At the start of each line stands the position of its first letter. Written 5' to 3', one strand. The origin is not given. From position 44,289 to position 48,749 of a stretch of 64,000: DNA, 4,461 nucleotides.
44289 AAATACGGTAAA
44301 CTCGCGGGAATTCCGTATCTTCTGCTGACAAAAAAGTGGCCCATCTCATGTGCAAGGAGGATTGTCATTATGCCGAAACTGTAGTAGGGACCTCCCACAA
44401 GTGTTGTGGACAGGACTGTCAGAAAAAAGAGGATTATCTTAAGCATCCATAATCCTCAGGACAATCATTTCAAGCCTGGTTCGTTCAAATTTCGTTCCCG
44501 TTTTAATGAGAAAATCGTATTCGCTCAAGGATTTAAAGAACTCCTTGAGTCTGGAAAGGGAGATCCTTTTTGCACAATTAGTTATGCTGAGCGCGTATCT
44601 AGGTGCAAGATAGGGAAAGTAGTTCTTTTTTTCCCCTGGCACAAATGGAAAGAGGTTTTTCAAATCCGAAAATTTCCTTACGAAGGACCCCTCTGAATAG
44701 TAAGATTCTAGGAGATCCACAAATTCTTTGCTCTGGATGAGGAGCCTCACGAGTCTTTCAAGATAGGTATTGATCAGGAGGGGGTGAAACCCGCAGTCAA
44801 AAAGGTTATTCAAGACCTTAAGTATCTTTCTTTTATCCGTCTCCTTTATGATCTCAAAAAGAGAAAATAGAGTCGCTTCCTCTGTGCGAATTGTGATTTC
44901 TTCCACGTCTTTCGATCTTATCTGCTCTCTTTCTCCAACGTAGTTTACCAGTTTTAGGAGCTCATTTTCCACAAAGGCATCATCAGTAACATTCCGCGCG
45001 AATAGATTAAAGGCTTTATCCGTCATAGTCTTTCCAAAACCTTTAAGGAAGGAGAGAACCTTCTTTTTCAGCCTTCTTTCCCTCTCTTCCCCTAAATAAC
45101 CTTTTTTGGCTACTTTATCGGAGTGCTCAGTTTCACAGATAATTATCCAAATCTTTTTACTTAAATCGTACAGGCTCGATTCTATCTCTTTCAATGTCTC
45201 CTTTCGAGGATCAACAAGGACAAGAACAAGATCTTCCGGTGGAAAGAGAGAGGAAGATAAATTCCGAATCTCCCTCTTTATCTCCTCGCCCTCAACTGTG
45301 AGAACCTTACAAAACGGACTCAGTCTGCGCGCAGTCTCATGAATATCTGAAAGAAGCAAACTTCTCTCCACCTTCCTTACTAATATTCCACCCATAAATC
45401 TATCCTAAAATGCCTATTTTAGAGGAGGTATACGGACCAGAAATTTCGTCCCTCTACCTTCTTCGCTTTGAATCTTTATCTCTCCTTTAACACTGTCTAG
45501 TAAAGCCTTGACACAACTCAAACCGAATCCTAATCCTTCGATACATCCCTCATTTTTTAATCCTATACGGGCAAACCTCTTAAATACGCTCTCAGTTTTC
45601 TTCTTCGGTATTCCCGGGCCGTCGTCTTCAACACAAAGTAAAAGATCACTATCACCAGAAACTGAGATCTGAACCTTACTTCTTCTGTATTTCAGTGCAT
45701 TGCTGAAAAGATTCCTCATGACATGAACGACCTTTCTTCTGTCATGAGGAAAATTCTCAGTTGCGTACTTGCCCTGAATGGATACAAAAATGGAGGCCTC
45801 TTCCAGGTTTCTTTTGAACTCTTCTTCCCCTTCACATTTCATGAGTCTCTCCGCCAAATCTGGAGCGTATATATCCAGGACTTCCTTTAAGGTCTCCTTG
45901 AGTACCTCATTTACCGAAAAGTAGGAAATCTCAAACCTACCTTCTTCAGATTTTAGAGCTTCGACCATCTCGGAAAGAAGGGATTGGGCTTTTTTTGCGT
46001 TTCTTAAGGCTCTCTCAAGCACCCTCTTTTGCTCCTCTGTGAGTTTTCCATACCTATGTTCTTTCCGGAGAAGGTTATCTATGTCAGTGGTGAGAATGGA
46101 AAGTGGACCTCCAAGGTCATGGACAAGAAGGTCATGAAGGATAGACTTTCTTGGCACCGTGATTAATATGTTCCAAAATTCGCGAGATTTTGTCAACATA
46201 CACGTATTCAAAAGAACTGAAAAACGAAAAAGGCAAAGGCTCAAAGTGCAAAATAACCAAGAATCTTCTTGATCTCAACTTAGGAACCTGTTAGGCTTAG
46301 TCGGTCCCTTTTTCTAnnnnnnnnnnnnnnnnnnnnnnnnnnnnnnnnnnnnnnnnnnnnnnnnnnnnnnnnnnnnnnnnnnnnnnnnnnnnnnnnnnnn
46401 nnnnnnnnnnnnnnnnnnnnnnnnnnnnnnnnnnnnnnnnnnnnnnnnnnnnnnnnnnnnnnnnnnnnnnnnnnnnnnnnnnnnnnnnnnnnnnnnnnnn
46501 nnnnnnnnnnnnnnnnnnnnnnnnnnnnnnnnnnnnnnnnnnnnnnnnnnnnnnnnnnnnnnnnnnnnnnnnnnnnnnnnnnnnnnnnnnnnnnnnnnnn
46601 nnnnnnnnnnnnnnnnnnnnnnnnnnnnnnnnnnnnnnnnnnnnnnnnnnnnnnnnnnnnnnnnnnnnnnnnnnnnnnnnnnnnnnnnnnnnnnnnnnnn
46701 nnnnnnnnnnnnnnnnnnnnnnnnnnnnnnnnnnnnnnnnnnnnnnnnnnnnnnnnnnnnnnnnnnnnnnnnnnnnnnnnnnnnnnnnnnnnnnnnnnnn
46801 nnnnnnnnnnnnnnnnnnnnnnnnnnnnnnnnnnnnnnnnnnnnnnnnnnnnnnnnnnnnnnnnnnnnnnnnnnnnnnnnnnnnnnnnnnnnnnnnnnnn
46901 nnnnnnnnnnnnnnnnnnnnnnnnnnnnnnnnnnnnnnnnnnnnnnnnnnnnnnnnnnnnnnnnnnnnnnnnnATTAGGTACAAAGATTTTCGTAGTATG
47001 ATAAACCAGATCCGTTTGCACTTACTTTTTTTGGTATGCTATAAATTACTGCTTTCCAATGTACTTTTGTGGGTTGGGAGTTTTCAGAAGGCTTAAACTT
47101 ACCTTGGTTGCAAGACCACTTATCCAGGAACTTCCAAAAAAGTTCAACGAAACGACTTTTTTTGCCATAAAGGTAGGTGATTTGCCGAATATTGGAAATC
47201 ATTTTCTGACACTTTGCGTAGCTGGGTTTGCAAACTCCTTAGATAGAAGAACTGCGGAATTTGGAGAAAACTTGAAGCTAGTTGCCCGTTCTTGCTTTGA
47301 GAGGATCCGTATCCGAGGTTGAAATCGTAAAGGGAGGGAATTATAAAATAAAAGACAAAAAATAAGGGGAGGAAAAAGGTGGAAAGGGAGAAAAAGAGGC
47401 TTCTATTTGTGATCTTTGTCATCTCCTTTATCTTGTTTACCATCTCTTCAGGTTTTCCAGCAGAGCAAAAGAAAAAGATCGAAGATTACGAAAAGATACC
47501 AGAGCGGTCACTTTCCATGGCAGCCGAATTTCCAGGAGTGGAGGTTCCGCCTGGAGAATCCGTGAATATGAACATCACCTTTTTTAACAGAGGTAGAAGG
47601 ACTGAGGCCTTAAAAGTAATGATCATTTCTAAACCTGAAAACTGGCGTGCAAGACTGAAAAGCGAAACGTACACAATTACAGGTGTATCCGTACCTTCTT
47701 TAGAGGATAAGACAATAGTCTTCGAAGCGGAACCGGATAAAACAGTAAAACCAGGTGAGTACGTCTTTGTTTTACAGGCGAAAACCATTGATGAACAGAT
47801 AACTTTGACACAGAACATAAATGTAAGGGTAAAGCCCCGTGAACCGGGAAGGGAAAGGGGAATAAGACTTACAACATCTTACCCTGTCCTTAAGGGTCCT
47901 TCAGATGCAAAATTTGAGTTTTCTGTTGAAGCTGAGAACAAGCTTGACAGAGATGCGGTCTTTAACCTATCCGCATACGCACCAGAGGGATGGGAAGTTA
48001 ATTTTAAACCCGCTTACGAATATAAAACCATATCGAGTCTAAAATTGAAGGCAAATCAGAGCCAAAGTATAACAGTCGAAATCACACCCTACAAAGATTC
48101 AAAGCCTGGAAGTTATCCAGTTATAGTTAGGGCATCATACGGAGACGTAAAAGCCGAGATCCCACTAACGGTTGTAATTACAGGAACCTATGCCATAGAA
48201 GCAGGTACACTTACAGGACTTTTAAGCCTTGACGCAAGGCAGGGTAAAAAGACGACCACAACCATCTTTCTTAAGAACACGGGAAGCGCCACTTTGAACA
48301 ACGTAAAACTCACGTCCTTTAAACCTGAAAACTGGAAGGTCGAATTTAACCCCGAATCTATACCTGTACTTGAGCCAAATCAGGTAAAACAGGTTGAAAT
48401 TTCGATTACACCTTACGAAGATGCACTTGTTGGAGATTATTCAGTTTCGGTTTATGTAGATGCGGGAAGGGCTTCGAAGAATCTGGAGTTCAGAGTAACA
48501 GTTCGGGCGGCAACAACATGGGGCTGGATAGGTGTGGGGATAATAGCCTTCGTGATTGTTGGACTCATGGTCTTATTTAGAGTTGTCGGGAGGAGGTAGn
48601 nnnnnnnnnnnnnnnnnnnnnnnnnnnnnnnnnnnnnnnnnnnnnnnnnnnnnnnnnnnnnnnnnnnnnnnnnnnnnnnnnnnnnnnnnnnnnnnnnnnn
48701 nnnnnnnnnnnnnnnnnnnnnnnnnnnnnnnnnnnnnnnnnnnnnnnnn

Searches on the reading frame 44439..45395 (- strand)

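Call 44: search_protein_families(library=pfam, max_evalue=0.00001, proteins=[window:44439-45395:-])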
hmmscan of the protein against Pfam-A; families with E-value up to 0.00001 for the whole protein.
window:44439-45395:- (318 aa): 1 family
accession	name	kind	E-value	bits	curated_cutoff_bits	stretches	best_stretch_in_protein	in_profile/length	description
PF21694.2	DNA_pol3_delta_C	-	1.2e-09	38.6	27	0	174-225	2-53/121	DNA polymerase III delta subunit, C-terminal domain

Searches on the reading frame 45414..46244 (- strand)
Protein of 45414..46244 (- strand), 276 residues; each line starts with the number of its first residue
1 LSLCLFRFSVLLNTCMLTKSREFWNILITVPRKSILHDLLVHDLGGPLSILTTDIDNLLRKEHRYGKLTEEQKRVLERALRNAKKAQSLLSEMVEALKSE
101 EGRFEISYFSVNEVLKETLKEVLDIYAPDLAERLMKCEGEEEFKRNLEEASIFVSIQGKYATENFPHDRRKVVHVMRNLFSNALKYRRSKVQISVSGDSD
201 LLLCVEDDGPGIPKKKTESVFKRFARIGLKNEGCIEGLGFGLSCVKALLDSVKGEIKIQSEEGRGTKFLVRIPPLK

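Call 44: search_protein_families(library=pfam, max_evalue=0.00001, proteins=[window:45414-46244:-])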
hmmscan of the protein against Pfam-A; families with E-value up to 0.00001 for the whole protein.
window:45414-46244:- (276 aa): 1 family
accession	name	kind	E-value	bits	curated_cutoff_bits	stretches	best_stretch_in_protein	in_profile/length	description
PF02518.31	HATPase_c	-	3e-23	82.8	26.4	1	168-274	2-109/111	Histidine kinase-, DNA gyrase B-, and HSP90-like ATPase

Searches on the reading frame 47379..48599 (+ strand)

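Call 44: search_protein_families(library=pfam, max_evalue=0.00001, proteins=[window:47379-48599:+])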
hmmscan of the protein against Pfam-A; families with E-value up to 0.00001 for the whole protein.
window:47379-48599:+ (406 aa): 4 families
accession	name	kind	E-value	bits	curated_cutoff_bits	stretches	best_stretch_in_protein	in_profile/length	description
PF10633.15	NPCBM_assoc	-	1.5e-28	99.2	24.4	2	287-358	2-73/78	NPCBM-associated, NEW3 domain of alpha-galactosidase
PF02883.26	Alpha_adaptinC2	-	4.3e-06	27.4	27.6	0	287-339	21-76/111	Adaptin C-terminal domain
PF22544.2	HYDIN_VesB_CFA65-like_Ig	-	5.2e-06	27.1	25.5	0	288-364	17-88/100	HYDIN/CFA65/VesB-like, Ig-like domain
PF22067.2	Cep192_D3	-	5.3e-06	26.9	27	0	282-348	9-72/99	Cep192 domain 3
